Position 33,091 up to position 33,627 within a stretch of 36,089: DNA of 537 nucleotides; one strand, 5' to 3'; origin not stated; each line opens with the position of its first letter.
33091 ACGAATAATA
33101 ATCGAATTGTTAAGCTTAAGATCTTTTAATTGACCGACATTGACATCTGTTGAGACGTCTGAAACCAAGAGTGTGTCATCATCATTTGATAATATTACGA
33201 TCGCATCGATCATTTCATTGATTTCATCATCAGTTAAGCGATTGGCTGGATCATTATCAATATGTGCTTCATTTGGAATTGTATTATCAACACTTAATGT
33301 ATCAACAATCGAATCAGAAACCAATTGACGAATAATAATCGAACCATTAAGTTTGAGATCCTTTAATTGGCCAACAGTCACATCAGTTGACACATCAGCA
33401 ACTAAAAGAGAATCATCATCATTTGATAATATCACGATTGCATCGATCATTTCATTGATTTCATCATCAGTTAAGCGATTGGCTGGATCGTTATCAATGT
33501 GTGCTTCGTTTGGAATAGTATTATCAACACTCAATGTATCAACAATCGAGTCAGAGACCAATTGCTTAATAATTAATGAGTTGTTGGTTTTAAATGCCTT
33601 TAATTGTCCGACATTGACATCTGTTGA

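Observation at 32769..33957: Three to four adjacent repeat units are nearly identical at the DNA level: hotspot for copy-number change or assembly collapse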

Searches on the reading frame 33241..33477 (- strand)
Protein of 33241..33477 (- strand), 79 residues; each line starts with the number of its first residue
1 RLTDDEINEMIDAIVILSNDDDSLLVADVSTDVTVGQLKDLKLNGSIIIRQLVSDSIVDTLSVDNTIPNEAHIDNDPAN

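Call 45: find_homologous_proteins(query=A2, max_evalue=0.001)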
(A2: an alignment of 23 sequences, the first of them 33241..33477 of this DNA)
Query A2 (23 sequences) (79 aa, profile of the alignment): 2 proteins with E <= 0.001 among 993 candidates.
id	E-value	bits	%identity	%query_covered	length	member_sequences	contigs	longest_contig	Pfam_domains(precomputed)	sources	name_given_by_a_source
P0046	4.4e-14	70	35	56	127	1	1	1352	-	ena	-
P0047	8.6e-5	41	34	35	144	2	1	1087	-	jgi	jgi:hypothetical protein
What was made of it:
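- Tried and rejected: A word-indexed profile search with the unit alignment gave only two short fragments (call 45).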

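Call 52: search_protein_representatives(alignment_id=A2)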
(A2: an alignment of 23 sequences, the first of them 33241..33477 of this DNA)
Query: 23 sequences, 78 profile positions. Proteins with E-value up to 0.001 (for the whole library): 132; up to 1e-10: 77; up to 1e-30: 28. The best 132 are listed.
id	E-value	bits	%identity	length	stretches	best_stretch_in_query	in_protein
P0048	0.0e+00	1466.1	-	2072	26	1-76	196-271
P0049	0.0e+00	1138.5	-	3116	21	1-78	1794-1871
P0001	0.0e+00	1056.3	-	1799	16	1-78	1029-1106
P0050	0.0e+00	1036.3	-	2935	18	1-78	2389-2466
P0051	0.0e+00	986.7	-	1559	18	1-77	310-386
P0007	3.5e-252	831.6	-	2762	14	1-77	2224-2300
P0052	4.2e-227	751.3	-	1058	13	1-76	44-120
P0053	7.1e-205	680.0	-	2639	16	2-77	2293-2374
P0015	8.4e-173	577.3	-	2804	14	1-78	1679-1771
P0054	7.2e-157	526.2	-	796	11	1-78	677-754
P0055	1.1e-128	436.0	-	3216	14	4-77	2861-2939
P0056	3.1e-124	421.7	-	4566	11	1-77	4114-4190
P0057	2.0e-123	419.1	-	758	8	1-78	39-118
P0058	4.8e-123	417.8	-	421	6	1-78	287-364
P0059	5.6e-120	408.0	-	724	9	2-73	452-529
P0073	1.1e-30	121.9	-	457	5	2-73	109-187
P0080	1.8e-25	105.2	-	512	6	5-67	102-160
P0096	4.1e-17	78.4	-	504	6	4-77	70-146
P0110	1.2e-12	64.1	-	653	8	3-73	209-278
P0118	4.1e-11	59.2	-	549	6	4-73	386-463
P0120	1.0e-10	57.9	-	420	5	2-78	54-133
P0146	9.9e-07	45.1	-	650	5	4-68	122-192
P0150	3.7e-06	43.3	-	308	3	2-59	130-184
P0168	4.7e-04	36.6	-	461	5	2-60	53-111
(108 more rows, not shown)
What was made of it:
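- On Phytoplasma Vmp family: Indirectly, a unit profile found 132 cluster representatives among 1.84 billion proteins (call 52).
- Tried and rejected: The exhaustive profile search was needed instead (call 52).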

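Call 63: list_cluster_members(proteins=[P0110, P0120, P0146, P0168, P0118, P0096, P0080, P0073, P0150, P0048])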
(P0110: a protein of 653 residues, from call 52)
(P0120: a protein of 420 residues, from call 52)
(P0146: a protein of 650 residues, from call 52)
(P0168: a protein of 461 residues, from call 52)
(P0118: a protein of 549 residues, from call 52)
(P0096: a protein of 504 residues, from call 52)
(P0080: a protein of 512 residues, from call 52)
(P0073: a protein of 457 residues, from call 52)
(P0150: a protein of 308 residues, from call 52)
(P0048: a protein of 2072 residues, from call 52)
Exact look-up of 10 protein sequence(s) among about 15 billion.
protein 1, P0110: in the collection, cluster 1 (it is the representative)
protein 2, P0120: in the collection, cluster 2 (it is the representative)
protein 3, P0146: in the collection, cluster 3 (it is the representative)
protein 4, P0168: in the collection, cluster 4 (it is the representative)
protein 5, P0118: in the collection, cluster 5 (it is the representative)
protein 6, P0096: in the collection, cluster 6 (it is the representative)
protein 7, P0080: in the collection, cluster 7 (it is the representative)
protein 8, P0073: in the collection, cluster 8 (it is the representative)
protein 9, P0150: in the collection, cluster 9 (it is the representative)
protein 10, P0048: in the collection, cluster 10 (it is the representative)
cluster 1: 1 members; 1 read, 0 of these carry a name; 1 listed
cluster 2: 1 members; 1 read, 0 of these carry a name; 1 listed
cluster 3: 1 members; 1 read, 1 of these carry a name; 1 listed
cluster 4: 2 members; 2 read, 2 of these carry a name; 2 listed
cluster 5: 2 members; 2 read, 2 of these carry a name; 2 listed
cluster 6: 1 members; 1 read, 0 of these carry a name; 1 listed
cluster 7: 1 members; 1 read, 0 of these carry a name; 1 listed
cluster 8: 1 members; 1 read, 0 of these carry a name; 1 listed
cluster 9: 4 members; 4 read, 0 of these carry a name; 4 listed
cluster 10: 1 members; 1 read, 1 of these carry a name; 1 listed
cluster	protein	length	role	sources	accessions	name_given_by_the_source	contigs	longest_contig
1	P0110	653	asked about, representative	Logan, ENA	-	-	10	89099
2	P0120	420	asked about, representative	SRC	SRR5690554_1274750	-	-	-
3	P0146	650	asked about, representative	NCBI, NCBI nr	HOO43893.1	MAG TPA: hypothetical protein PKU69_02370, partial [Bacillota bacterium] | hypothetical protein [Bacillota bacterium]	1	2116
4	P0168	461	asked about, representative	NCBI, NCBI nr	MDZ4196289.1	MAG: hypothetical protein U1C51_03445, partial [Candidatus Izemoplasmatales bacterium] | hypothetical protein [Candidatus Izemoplasmatales bacterium]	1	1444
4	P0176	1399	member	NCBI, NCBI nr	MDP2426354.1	MAG: hypothetical protein Q8M70_08380, partial [bacterium] | hypothetical protein [bacterium]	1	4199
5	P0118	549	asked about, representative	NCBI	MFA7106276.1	MAG: hypothetical protein WC154_03145, partial [Candidatus Izemoplasmatales bacterium]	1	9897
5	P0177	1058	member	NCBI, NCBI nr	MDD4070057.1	MAG: hypothetical protein PHF05_06360, partial [Candidatus Izemoplasmatales bacterium] | hypothetical protein [Candidatus Izemoplasmatales bacterium]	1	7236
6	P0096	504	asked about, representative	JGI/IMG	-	-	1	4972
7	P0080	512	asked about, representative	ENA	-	-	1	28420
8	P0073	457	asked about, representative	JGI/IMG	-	-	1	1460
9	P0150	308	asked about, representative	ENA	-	-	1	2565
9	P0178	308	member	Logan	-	-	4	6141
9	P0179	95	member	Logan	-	-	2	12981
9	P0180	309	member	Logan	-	-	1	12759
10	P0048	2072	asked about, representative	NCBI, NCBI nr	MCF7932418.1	MAG: hypothetical protein K9K93_04540, partial [Acholeplasmataceae bacterium] | hypothetical protein [Acholeplasmataceae bacterium]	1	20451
